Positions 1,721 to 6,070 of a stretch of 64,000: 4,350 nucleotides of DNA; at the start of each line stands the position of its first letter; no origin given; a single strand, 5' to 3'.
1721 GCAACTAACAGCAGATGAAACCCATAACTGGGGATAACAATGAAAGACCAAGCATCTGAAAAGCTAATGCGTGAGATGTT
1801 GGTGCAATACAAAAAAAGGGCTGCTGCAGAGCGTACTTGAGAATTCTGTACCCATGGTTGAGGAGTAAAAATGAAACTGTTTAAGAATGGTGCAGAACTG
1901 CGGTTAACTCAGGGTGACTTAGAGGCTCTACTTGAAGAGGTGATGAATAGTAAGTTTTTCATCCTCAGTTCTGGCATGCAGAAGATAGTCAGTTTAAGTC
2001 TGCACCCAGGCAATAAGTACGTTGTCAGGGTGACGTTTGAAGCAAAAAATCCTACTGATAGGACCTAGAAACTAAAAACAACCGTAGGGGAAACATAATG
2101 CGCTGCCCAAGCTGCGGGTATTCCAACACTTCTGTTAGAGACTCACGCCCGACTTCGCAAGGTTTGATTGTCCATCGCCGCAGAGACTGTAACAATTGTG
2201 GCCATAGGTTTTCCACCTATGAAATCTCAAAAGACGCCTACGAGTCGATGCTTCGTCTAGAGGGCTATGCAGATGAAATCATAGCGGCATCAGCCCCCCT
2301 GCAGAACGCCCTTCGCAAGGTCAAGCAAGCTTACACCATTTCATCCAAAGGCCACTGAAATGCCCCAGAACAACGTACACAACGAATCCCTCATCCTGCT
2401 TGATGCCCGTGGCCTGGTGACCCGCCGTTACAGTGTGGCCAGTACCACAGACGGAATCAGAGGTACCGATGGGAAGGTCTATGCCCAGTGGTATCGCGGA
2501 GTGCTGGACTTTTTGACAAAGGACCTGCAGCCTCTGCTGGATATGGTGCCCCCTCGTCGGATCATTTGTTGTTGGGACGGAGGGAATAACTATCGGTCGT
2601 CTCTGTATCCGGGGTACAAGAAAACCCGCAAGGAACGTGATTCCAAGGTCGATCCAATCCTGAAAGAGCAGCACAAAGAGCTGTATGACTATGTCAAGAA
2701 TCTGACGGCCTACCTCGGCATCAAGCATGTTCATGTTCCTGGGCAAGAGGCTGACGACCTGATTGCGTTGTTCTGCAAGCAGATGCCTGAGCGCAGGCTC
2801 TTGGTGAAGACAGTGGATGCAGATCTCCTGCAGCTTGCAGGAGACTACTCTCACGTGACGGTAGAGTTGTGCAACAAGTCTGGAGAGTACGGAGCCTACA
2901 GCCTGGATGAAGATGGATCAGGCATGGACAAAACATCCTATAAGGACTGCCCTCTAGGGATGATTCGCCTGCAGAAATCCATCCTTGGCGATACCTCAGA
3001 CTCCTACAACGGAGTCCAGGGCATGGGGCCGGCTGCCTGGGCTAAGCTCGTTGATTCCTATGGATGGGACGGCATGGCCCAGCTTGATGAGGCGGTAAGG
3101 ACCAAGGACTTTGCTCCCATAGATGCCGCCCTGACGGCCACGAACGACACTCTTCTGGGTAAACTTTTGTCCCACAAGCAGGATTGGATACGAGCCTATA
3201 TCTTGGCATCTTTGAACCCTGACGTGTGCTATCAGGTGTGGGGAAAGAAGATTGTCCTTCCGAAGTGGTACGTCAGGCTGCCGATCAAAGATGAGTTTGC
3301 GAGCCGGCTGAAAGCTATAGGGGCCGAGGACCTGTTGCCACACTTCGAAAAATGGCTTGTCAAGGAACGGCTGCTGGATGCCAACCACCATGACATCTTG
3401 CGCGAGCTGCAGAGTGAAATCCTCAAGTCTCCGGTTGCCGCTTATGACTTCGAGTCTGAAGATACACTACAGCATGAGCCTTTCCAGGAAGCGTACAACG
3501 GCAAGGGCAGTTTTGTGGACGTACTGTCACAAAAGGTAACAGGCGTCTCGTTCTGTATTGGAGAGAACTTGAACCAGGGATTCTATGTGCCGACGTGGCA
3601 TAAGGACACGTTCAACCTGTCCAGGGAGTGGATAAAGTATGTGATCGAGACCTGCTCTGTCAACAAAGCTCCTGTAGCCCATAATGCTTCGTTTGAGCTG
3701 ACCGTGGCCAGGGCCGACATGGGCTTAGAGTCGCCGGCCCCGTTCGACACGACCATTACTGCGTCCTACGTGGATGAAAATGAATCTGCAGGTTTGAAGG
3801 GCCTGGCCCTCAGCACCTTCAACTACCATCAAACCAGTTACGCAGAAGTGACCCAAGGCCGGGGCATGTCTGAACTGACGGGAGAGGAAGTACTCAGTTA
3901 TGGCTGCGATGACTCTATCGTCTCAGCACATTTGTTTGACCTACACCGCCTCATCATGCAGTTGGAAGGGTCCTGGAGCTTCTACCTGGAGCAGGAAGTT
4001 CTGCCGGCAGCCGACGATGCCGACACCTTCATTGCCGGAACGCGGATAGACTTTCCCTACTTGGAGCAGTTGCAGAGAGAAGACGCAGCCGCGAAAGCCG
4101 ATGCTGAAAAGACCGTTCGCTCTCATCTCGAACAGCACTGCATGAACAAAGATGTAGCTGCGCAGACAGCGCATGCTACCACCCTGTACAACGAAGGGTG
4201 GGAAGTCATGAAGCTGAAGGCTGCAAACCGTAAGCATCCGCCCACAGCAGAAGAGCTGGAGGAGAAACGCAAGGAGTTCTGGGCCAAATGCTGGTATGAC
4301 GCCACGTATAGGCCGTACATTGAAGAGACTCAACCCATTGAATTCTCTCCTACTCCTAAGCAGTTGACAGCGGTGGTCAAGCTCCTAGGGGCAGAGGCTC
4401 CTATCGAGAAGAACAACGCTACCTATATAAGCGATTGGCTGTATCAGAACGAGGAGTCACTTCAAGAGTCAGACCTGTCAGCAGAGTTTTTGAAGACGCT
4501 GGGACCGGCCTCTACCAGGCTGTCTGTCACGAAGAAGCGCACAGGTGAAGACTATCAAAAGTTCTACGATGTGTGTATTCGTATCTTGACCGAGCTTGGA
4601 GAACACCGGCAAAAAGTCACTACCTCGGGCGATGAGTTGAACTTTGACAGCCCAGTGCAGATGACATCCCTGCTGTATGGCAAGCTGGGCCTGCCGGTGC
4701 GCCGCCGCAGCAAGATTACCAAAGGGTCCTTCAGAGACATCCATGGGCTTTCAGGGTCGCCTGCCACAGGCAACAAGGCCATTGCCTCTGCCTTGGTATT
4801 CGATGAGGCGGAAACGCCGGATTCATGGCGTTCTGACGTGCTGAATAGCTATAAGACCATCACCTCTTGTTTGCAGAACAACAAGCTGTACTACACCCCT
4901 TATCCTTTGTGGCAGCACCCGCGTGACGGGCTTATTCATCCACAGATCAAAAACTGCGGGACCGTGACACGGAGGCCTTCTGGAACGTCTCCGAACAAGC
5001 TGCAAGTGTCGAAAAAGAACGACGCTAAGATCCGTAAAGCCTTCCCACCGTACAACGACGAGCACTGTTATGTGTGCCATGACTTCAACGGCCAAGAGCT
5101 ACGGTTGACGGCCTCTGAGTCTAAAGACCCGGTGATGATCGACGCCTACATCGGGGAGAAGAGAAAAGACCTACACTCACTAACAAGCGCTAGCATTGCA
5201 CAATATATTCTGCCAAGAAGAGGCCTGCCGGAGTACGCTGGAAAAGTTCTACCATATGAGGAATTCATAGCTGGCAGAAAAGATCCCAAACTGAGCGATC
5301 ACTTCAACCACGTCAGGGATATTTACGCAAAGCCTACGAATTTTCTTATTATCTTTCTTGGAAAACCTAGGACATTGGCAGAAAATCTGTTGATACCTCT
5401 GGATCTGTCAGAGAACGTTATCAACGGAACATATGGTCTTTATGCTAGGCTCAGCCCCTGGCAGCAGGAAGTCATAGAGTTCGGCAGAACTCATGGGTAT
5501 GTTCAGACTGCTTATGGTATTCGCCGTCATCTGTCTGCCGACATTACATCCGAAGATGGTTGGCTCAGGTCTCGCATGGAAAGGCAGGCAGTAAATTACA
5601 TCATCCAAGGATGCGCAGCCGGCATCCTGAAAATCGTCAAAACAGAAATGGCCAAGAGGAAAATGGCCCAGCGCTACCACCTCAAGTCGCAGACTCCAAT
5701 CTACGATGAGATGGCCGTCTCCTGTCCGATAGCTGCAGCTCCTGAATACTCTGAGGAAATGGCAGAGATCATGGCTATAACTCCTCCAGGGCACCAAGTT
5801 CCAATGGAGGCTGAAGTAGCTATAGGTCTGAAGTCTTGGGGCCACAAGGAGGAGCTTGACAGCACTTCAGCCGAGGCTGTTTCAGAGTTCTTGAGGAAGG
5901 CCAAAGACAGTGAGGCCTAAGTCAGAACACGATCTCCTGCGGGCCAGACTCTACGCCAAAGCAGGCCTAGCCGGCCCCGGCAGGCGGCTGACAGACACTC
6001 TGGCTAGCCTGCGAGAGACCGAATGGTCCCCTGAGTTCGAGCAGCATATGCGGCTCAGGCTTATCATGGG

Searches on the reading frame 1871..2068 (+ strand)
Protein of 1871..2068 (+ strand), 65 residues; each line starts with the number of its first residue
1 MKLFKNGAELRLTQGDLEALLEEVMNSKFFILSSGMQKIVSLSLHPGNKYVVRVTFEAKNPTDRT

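Call 40: find_encoding_contigs(protein=window:1871-2068:+, flank=10000, max_places=5)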
Protein window:1871-2068:+ (65 aa): 2 contigs read that carry it; 1 place shown.
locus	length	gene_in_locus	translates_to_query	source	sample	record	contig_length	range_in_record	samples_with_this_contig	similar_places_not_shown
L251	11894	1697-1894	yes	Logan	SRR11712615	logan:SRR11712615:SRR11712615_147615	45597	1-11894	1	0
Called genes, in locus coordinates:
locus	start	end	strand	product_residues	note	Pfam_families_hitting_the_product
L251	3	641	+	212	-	?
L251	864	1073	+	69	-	-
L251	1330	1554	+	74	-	-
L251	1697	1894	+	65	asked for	-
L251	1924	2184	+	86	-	PF22811:Zn_ribbon_NrdR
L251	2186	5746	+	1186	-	PF02739:5_3_exonuc_N, PF00476:DNA_pol_A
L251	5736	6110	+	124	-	-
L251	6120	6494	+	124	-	-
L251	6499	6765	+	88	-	PF00550:PP-binding (weak)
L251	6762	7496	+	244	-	PF00929:RNase_T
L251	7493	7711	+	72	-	PF00376:MerR, PF12728:HTH_17, PF13411:MerR_1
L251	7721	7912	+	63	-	-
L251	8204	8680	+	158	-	-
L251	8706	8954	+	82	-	-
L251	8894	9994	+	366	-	PF00149:Metallophos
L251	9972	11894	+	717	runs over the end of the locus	PF02463:SMC_N (faint), PF13476:AAA_23 (faint)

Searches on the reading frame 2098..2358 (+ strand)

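Call 77: search_protein_families(library=ncbifam, proteins=[window:2098-2358:+], max_evalue=0.01)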
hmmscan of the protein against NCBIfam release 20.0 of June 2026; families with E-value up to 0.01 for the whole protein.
window:2098-2358:+ (86 aa): 4 families
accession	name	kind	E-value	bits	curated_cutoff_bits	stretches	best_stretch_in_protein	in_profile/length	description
TIGR00244.1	TIGR00244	equivalog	1e-13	51.6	124.65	1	1-59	1-59/147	transcriptional regulator NrdR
TIGR03655.1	anti_R_Lar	subfamily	0.00061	20.1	39.6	1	2-49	3-49/55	Lar family restriction alleviation protein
NF047912.1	ECs_2282_CxxC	subfamily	0.0019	18.1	37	1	1-50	3-49/60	ECs_2282 family putative zinc-binding protein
NF041911.1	HVO_0649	equivalog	0.0064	16.4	70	0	2-36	24-57/65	HVO_0649 family zinc finger protein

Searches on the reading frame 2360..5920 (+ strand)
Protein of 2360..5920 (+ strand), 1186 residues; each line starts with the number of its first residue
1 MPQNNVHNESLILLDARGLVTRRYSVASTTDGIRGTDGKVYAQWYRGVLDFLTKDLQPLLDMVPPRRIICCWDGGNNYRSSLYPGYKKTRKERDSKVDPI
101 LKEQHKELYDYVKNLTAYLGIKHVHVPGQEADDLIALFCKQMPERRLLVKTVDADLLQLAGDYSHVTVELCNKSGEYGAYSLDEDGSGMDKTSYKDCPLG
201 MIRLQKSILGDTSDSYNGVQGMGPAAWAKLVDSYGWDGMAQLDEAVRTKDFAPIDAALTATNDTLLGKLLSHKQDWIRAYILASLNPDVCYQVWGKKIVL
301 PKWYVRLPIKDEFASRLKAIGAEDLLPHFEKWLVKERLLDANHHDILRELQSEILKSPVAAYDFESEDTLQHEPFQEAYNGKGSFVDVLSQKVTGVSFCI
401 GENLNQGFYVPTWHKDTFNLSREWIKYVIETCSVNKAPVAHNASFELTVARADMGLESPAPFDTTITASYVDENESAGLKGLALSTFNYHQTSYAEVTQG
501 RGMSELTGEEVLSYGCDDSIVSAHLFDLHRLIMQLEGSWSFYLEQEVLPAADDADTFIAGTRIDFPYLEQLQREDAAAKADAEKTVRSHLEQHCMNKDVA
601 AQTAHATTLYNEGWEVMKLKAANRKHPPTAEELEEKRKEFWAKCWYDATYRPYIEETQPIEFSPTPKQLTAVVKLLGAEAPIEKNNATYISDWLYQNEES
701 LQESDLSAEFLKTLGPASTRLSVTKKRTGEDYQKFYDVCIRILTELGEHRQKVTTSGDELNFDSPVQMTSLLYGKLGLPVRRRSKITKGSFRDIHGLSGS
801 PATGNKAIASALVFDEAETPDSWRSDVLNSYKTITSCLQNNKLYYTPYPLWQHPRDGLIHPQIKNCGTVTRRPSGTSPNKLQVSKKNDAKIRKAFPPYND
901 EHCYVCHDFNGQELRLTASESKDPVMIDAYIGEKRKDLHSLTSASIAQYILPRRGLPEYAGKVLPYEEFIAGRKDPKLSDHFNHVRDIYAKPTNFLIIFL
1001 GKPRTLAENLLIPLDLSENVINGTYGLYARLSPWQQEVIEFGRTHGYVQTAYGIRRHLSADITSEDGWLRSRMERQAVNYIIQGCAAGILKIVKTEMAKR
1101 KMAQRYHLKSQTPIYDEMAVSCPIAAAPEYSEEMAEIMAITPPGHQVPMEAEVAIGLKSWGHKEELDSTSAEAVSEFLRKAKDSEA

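Call 6: search_protein_families(library=pfam, proteins=[window:2360-5920:+])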
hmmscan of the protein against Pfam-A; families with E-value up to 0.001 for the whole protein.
window:2360-5920:+ (1186 aa): 3 families
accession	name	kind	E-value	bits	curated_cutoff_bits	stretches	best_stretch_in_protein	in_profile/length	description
PF00476.26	DNA_pol_A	-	9.8e-45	153.5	34.3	2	989-1161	209-380/381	DNA polymerase family A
PF02739.22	5_3_exonuc_N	-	4.9e-20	72.3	34.3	1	11-167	2-145/164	5'-3' exonuclease, N-terminal resolvase-like domain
PF01367.25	5_3_exonuc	-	0.00047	21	40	0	206-293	10-84/97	5'-3' exonuclease, C-terminal SAM fold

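Call 7: search_protein_families(library=phrogs, proteins=[window:2360-5920:+])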
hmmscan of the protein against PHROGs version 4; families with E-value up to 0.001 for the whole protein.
window:2360-5920:+ (1186 aa): 8 families
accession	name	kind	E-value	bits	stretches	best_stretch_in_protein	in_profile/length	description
phrog_17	-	DNA, RNA and nucleotide metabolism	8.9e-63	213.8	1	348-1183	662-1254/1445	DNA polymerase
phrog_107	-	DNA, RNA and nucleotide metabolism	1.5e-22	81.4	1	63-237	167-326/542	exonuclease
phrog_2573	-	DNA, RNA and nucleotide metabolism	6.9e-21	75.8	1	890-1140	4-247/336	DNA polymerase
phrog_5995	-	DNA, RNA and nucleotide metabolism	6.9e-18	66.1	1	1002-1167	9-182/236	DNA polymerase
phrog_12241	-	DNA, RNA and nucleotide metabolism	7.4e-05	22.9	1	387-893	140-497/502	DNA polymerase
phrog_10285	-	DNA, RNA and nucleotide metabolism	0.00013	22.1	0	1066-1152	231-311/321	DNA polymerase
phrog_32545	-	unknown function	0.00019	22.2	1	67-161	48-144/186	-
phrog_15971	-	DNA, RNA and nucleotide metabolism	0.0007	19.8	0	855-918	120-180/376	DNA polymerase I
